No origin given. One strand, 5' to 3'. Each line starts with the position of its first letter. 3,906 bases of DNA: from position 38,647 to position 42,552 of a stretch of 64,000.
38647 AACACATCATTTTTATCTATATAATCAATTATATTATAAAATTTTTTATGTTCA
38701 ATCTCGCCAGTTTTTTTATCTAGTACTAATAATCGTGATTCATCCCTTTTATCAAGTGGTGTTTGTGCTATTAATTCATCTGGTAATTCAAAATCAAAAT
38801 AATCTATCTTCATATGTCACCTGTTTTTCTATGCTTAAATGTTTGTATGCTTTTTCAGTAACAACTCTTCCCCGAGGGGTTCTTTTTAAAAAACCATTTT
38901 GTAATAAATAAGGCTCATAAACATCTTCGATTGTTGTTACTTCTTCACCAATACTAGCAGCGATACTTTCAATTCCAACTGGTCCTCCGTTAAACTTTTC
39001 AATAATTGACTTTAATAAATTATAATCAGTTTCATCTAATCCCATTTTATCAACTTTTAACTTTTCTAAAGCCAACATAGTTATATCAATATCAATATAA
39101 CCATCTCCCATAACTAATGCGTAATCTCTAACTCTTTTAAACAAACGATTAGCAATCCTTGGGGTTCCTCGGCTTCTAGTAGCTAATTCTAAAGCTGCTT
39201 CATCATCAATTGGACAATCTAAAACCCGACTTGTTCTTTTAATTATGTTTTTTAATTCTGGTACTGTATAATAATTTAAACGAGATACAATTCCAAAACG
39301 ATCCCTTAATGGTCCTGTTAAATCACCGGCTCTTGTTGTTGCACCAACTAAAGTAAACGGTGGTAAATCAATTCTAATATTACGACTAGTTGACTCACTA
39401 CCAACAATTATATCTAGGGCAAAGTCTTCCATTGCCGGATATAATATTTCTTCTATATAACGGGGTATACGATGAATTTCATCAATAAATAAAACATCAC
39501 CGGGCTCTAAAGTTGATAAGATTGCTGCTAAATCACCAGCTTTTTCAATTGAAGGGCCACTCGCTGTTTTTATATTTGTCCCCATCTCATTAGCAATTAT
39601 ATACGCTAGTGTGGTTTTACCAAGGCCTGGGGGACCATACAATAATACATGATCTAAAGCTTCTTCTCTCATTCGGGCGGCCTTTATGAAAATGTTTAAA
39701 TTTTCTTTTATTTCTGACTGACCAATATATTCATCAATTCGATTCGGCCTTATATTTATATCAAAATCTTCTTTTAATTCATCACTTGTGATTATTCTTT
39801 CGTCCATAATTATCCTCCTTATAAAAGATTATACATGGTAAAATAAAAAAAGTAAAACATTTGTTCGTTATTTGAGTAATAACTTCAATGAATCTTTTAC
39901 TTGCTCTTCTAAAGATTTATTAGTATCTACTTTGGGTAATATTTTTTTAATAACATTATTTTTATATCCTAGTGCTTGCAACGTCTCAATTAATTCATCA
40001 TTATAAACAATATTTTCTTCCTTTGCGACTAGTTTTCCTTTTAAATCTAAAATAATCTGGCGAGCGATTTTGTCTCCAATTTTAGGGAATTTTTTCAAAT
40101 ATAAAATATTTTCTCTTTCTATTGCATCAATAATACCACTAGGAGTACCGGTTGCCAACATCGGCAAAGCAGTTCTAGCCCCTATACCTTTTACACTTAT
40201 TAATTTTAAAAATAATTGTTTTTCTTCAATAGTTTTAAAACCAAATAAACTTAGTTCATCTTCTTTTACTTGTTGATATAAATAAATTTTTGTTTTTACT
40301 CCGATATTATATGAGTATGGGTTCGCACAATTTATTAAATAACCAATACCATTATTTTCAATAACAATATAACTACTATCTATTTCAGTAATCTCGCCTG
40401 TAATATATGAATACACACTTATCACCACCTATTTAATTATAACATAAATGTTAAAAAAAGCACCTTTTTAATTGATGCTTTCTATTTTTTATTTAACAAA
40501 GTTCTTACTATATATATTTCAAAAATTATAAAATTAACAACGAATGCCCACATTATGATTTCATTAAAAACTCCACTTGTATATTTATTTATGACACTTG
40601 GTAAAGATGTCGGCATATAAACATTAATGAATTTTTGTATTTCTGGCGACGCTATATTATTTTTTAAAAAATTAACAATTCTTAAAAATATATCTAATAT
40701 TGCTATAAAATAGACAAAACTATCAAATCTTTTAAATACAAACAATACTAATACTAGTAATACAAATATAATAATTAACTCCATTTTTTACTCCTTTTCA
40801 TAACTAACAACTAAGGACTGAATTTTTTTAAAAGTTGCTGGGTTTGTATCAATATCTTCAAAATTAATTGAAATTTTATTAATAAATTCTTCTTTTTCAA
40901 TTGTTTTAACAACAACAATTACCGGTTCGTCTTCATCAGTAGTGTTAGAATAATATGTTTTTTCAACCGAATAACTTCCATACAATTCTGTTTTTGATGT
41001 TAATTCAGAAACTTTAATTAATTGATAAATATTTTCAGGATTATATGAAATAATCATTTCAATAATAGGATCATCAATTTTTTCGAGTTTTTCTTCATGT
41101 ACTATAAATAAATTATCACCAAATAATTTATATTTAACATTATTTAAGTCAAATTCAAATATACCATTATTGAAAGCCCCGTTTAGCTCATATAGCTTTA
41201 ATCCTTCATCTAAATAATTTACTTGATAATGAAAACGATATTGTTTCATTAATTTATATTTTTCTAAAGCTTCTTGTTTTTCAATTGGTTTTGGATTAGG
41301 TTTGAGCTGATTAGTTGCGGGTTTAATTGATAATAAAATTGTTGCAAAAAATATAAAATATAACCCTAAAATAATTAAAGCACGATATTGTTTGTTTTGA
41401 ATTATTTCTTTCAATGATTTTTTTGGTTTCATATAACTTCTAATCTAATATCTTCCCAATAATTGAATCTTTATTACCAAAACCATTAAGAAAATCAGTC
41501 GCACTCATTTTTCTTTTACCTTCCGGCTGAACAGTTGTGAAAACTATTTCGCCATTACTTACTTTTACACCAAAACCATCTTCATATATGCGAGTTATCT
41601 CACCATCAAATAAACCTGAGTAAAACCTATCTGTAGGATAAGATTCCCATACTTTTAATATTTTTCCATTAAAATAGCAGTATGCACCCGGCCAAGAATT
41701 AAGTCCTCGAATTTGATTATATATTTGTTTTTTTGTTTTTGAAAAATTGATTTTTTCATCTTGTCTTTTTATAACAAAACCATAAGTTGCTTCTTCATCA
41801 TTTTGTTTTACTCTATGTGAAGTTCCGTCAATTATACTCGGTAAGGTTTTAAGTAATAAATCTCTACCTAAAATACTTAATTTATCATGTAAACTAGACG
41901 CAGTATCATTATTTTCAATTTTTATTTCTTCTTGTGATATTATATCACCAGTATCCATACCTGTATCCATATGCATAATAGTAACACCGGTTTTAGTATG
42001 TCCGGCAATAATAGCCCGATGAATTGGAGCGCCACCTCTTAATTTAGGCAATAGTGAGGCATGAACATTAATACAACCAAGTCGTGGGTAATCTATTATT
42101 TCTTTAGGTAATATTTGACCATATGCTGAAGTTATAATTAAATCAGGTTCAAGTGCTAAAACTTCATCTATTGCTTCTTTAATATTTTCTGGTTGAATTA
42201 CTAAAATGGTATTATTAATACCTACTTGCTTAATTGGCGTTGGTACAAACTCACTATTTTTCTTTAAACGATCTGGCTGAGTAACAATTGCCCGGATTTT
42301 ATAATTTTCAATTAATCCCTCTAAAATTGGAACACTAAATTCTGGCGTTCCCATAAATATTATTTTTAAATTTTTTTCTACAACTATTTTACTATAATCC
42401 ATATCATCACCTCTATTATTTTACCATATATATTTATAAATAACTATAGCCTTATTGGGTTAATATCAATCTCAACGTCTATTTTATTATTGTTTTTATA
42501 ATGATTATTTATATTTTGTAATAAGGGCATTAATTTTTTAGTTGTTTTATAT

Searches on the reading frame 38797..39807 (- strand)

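Call 33: search_protein_families(library=pfam, proteins=[window:38797-39807:-], max_evalue=0.00001)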
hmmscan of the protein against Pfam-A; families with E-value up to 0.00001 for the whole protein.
window:38797-39807:- (337 aa): 5 families
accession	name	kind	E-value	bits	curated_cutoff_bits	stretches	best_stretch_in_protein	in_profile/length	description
PF05496.18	RuvB_N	-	3.4e-78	261.3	27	1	19-177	1-159/159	Holliday junction DNA helicase RuvB P-loop domain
PF17864.7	AAA_lid_4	-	1.3e-28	99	27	1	180-253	1-74/74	RuvB AAA lid domain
PF05491.19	RuvB_C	-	3.5e-28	97.8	24.7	1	254-324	1-71/72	RuvB C-terminal winged helix domain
PF00004.35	AAA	-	3.2e-20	73.3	21.2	1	54-176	1-128/131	ATPase family associated with various cellular activities (AAA)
PF07728.20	AAA_5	-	4.2e-08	33.7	22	1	53-171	1-139/139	AAA domain (dynein-related subfamily)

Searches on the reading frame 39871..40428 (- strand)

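Call 33: search_protein_families(library=pfam, proteins=[window:39871-40428:-], max_evalue=0.00001)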
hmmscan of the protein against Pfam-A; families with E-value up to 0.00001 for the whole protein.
window:39871-40428:- (186 aa): 3 families
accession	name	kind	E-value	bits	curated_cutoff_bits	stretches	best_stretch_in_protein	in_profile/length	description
PF01330.27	RuvA_N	-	7.6e-18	64.8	23.6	1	6-63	2-61/61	RuvA N terminal domain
PF14520.12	HHH_5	-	3.9e-10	40.5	27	1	73-130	1-56/57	Helix-hairpin-helix domain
PF07499.19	RuvA_C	-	3.4e-08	34.3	24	1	144-184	4-46/47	RuvA, C-terminal domain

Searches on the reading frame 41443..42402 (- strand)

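Call 56: search_protein_families(library=pfam, proteins=[window:41443-42402:-], max_evalue=0.0001)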
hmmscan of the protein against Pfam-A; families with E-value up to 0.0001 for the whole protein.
window:41443-42402:- (320 aa): 2 families
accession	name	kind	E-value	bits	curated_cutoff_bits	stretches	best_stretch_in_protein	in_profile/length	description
PF00551.24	Formyl_trans_N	-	1.5e-36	126.3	26.1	1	13-185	2-179/181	Formyl transferase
PF02911.23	Formyl_trans_C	-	2.6e-26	92.1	21.1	1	211-308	2-99/100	Formyl transferase, C-terminal domain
